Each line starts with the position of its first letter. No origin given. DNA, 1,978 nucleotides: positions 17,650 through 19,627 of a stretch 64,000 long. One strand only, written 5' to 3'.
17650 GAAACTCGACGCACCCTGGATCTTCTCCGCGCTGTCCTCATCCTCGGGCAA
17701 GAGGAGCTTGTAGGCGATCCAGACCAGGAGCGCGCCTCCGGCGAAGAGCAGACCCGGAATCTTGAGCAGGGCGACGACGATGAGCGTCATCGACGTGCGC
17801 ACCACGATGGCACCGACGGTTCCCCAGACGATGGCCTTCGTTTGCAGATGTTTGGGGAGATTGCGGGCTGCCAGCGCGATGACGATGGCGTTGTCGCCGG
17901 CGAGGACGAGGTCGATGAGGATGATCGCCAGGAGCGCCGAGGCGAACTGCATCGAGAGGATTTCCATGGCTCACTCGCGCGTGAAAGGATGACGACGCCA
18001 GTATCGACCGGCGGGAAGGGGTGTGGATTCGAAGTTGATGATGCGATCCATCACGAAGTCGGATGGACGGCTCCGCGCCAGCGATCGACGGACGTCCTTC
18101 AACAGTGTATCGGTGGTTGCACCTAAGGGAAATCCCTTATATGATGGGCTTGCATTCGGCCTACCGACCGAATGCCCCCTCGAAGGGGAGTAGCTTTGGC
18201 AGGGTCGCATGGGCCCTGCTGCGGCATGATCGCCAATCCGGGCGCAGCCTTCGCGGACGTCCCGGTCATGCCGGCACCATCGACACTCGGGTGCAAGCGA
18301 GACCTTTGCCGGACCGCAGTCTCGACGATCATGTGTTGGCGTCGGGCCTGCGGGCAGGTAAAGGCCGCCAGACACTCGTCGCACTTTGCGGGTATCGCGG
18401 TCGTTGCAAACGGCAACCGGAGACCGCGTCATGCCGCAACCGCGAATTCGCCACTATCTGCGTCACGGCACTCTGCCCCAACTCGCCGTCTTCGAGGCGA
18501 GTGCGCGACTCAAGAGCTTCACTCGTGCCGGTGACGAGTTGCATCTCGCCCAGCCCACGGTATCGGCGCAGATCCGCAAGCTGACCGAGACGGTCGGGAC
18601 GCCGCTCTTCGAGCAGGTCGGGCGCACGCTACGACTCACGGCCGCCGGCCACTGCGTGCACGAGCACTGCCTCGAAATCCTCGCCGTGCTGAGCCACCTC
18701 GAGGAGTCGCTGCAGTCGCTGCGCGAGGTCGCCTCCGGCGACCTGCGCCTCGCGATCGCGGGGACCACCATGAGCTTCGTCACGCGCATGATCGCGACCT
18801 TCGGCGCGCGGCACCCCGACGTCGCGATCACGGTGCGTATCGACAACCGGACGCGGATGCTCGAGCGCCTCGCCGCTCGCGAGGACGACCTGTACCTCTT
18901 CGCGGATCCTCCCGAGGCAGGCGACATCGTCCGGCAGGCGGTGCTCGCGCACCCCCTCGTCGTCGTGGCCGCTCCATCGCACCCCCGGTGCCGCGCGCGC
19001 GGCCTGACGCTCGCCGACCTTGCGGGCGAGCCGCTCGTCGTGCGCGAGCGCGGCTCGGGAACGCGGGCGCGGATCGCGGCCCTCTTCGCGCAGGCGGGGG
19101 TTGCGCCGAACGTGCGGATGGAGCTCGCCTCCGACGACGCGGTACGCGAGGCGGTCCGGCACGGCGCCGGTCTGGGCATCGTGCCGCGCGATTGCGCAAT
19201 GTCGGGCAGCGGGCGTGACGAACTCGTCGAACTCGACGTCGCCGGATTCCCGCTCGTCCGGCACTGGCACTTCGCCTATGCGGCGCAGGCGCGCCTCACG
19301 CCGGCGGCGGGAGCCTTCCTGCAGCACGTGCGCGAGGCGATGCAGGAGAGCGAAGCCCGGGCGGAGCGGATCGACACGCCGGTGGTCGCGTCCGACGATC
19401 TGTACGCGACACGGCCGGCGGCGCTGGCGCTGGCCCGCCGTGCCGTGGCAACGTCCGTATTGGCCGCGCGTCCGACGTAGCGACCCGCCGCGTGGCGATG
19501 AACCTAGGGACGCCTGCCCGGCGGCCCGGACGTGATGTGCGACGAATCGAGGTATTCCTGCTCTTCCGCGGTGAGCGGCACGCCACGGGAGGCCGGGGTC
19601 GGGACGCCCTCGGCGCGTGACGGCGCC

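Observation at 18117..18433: Mn2+ (yybP-ykoY) riboswitch-like leader aimed at a LysR regulator instead of the neighbouring TerC gene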

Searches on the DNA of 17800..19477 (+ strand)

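Call 4: search_rna_families(source=window, start=17900, end=18500, threshold=evalue, max_evalue=10, show_alignments=5)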
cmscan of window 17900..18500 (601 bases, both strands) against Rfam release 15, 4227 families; matches with E-value up to 10: 3.
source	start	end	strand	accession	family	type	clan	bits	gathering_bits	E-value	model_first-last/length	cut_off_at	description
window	18293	18380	-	RF03987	MIR6136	Gene; miRNA;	-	21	99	0.37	1-105/105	no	MIR6136 microRNA precursor family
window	18296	18379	+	RF03987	MIR6136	Gene; miRNA;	-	19.2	99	1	1-105/105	no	MIR6136 microRNA precursor family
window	18382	18440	-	RF03767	mir-3432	Gene; miRNA;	-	15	80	7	1-78/78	no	mir-3432 microRNA precursor family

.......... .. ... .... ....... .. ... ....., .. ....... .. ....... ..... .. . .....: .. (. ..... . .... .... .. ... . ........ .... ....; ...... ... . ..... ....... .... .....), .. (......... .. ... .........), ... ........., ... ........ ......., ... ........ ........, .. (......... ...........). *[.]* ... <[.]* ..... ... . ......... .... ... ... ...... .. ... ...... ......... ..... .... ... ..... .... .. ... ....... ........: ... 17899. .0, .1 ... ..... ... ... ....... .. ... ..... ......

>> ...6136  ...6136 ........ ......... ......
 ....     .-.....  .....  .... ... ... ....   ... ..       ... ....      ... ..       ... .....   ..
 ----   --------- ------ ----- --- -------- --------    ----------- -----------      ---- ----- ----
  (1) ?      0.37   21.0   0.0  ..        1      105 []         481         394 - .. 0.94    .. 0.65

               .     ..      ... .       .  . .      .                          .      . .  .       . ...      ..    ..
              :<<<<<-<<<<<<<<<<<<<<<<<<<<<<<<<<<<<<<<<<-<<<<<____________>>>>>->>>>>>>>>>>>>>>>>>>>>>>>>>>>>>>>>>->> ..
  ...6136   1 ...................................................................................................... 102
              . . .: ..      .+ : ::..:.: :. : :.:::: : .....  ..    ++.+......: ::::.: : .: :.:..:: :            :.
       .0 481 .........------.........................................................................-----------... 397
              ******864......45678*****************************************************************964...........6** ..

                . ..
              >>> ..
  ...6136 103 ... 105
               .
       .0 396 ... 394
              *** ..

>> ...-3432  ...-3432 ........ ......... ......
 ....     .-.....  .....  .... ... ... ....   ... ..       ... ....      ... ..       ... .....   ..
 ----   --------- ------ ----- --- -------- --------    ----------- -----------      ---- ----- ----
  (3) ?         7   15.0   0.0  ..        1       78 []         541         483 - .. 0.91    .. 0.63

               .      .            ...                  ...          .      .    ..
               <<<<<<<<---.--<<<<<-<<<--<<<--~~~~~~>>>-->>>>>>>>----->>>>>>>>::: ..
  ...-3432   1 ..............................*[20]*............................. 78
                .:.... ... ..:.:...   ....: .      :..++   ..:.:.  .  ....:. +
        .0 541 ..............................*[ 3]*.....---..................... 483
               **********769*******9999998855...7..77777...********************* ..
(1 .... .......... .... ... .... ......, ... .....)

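Call 21: search_rna_families(sources=[L002, L010, L025, L021, L005, L008, L018, L004, L011], threshold=evalue, max_evalue=10, show_alignments=2)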
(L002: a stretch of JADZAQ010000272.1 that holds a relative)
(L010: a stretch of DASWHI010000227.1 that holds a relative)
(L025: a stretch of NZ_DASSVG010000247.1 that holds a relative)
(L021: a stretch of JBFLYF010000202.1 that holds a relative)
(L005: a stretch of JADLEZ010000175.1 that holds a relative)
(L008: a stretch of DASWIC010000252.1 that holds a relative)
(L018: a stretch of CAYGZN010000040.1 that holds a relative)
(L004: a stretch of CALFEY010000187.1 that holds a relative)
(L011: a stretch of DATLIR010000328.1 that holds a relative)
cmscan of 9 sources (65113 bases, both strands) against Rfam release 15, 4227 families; matches with E-value up to 10: 11.
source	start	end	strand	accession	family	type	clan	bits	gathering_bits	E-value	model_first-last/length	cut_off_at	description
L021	1713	1791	+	RF01059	mir-598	Gene; miRNA;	-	34.5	69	0.0019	1-80/80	no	mir-598 microRNA precursor family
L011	2235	2303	-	RF03997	mir-8510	Gene; miRNA;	-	32.4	60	0.0064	1-67/67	no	mir-8510 microRNA precursor family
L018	4301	4370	-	RF03366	mir-3122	Gene; miRNA;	-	27.2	92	1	1-73/73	no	mir-3122 microRNA precursor family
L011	173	384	+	RF02886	npcTB_6715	Gene; sRNA;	-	22.3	72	0.15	1-212/212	no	Mycobacterium sRNA 6715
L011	3055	3130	-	RF01059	mir-598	Gene; miRNA;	-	21.9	69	6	1-80/80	no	mir-598 microRNA precursor family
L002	1916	2071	+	RF00080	Manganese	Cis-reg; riboswitch;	-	21.5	45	0.076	1-177/177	no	Manganese Mn2+ riboswitch aptamer (yybP-ykoY)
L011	3677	3834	-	RF02867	ncS011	Gene; sRNA;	-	21.2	48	0.31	1-207/207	no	Burkholderia sRNA 11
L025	2257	2326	-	RF01276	sR53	Gene; snRNA; snoRNA; CD-box;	-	19.1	49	5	1-60/60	no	Small nucleolar RNA sR53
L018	4063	4132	-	RF01134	sR30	Gene; snRNA; snoRNA; CD-box;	-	19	38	2.3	1-57/57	no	Small nucleolar RNA sR30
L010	703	895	-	RF02867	ncS011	Gene; sRNA;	-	18.1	48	2.4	1-207/207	no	Burkholderia sRNA 11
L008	4765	4792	-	RF02867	ncS011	Gene; sRNA;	-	16.2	48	8.4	175-202/207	no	Burkholderia sRNA 11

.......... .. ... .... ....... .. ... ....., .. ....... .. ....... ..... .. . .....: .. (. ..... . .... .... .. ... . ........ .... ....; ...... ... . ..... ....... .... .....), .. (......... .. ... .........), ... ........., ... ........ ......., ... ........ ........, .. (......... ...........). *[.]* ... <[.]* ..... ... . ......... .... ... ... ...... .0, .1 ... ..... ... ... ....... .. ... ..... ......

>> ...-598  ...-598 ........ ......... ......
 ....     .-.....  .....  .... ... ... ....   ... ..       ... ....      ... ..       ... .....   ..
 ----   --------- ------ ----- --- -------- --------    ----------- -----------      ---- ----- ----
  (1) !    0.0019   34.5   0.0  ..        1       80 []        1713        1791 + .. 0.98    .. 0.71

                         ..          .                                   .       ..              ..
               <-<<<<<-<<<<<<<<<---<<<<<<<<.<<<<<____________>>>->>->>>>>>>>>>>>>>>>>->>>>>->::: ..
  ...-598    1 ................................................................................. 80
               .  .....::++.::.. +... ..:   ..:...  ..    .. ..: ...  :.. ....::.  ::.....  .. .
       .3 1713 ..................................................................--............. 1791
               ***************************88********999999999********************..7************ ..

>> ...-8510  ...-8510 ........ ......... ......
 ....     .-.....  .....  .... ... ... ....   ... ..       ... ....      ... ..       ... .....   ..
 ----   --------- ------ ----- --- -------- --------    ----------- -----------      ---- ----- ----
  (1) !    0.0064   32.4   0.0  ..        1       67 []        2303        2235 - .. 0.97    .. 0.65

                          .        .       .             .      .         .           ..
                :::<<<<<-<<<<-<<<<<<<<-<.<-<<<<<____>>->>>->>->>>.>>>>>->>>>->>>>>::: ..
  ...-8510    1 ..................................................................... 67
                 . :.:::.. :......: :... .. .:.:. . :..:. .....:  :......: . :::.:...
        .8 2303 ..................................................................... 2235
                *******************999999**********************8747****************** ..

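Call 24: build_rna_model(alignment_id=A1, structure=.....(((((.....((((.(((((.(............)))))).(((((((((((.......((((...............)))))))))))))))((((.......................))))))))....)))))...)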
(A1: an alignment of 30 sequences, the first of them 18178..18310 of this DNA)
Model R1 built from alignment A1 (30 sequences, 145 columns); structure: as given.
model positions 116; base pairs 34; branch points 2; effective number of sequences 1.35; information 0.59 bits per position. Calibrated on 0.2 Mb of random sequence (short: E-values are rough).
structure used (alignment columns):
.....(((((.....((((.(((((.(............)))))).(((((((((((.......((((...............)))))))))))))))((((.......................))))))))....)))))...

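Call 26: search_with_rna_model(model_id=R1, sources=[L001, L034], filters=off, max_evalue=10, show_alignments=3)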
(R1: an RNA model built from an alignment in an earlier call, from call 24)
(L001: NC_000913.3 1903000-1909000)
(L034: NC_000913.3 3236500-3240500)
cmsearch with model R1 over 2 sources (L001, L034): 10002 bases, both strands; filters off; matches with E-value up to 10: 15.
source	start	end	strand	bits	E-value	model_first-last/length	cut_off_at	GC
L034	1873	2001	+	39.7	5.1e-09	1-116/116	no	0.48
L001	2463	2574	+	34.9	8.6e-08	1-116/116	no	0.48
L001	3273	3392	+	14.4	0.019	1-116/116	no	0.52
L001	250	327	-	7.5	1.2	1-116/116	no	0.56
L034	3098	3197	+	6.5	2.2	17-103/116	no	0.63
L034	2032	2109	-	5.2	4.8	1-116/116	no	0.49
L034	1408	1426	-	5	5.2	1-116/116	no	0.63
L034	758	798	-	4.8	5.9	1-116/116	no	0.44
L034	2188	2214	+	4.8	5.9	48-74/116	no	0.63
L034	145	196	+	4.8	6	1-116/116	no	0.6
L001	1311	1341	+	4.7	6.2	1-116/116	no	0.65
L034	3097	3198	-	4.7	6.4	16-108/116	no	0.63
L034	3265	3314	-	4.4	7.6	1-116/116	no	0.26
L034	1111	1129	-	4.1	9.2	21-39/116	no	0.74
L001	2755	2777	-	4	9.8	1-116/116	no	0.52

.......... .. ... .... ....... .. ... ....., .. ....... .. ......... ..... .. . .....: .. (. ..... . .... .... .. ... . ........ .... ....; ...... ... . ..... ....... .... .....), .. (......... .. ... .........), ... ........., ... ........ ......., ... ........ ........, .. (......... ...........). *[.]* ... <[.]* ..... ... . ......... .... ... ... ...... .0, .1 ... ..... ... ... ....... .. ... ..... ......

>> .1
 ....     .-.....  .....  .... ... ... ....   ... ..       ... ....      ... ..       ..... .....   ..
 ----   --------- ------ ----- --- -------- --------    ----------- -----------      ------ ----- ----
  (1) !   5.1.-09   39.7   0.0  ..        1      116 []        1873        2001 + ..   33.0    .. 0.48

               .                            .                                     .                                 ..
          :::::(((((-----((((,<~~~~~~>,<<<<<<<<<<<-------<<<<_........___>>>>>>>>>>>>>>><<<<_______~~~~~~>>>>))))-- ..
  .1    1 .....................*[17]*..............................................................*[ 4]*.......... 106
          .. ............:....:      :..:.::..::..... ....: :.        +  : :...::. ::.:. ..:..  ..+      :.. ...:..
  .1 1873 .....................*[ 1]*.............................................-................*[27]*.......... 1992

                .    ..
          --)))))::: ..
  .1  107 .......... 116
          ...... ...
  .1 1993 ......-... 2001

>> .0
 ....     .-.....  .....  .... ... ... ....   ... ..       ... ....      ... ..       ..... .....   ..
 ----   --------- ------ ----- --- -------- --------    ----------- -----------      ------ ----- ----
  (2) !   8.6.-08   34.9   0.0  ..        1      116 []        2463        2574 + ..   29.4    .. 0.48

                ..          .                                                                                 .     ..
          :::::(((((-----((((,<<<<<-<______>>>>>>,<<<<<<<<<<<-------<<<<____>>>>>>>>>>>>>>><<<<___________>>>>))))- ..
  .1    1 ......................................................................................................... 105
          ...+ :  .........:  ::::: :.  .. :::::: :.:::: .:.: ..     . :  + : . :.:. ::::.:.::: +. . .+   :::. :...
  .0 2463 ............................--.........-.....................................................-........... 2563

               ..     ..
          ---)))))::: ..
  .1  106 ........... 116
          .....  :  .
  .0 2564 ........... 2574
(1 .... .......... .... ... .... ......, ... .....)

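Call 28: search_with_rna_model(model_id=R1, sources=[window, L002, L003, L004, L005, L006, L007, L008, L009, L010, L011, L012, L013, L014, L015, L016, L017, L018, L019, L020, L021, L022, L023, L024, L025, L026, L027, L028, L029, L030, L031, L032, L033], max_evalue=1)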
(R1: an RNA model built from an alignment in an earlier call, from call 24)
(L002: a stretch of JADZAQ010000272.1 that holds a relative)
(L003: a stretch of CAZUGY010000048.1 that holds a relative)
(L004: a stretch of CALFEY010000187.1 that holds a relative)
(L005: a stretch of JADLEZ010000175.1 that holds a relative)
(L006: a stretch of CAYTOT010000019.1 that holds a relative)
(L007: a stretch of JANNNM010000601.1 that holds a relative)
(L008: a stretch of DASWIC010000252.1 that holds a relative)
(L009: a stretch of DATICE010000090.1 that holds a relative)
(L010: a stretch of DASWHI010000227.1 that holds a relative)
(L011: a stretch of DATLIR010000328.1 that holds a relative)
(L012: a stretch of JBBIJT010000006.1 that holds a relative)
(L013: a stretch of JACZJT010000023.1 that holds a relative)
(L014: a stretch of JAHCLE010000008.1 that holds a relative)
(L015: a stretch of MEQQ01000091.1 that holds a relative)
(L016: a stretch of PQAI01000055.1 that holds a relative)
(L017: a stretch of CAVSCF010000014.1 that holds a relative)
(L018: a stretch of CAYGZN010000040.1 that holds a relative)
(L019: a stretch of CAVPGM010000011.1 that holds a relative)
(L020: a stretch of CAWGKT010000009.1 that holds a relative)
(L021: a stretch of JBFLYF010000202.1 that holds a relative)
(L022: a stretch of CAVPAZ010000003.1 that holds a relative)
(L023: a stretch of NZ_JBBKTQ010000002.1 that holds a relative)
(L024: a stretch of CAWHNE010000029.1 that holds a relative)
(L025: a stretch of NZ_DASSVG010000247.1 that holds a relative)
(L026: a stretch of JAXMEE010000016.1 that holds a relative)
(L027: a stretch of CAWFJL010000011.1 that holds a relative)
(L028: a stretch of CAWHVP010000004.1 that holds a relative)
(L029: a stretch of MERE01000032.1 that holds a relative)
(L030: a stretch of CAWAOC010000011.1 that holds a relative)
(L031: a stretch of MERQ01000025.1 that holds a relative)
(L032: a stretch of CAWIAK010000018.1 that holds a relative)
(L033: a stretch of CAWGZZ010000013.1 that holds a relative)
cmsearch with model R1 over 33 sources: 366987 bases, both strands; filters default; matches with E-value up to 1: 36.
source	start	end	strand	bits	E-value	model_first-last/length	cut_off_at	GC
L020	4783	4894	+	119.1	4e-28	1-116/116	no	0.62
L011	3545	3656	+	117.2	1.3e-27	1-116/116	no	0.68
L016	4786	4897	+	116.5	2e-27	1-116/116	no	0.64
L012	4789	4900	+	116.1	2.4e-27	1-116/116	no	0.63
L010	568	682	+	115.5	3.5e-27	1-116/116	no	0.63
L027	4784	4893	+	115.2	4.1e-27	1-116/116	no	0.63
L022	4780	4891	+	113.7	1e-26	1-116/116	no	0.64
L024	4780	4891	+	113.7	1.1e-26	1-116/116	no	0.64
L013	4782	4896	+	113.5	1.2e-26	1-116/116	no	0.67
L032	4784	4893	+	113.3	1.3e-26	1-116/116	no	0.64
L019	4784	4894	+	112.4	2.3e-26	1-116/116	no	0.66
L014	4785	4897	+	112.2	2.5e-26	1-116/116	no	0.66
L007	4772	4888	+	112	2.8e-26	1-116/116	no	0.65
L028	4775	4884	+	111.5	3.8e-26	1-116/116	no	0.65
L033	4784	4893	+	110.4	7.4e-26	1-116/116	no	0.64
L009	4783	4893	+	110.1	8.7e-26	1-116/116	no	0.64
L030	4775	4891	+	109.2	1.5e-25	1-116/116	no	0.66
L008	4624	4737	+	108.7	2e-25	1-116/116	no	0.66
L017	4786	4894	+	103.4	4.9e-24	1-116/116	no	0.69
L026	4823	4936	+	103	6.1e-24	1-116/116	no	0.68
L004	3609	3729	+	101.6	1.5e-23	1-116/116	no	0.69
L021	3997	4114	+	100.8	2.3e-23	1-116/116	no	0.71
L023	4751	4871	+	99.8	4.4e-23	1-116/116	no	0.73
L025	1008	1131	+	96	4.2e-22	1-116/116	no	0.73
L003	4344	4474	+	94.2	1.2e-21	1-116/116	no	0.68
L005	2627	2749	+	92.4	3.7e-21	1-116/116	no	0.7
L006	4752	4878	+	91.6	5.7e-21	1-116/116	no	0.65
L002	1921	2054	+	85.1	2.8e-19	1-116/116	no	0.67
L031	3165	3295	-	81.9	1.9e-18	1-116/116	no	0.69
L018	4856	4980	+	74.1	2.1e-16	1-116/116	no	0.74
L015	1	70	+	47.7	1.6e-09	47-116/116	5'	0.64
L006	457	573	+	19.3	0.036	1-116/116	no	0.68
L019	5266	5351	+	15.8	0.31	1-116/116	no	0.74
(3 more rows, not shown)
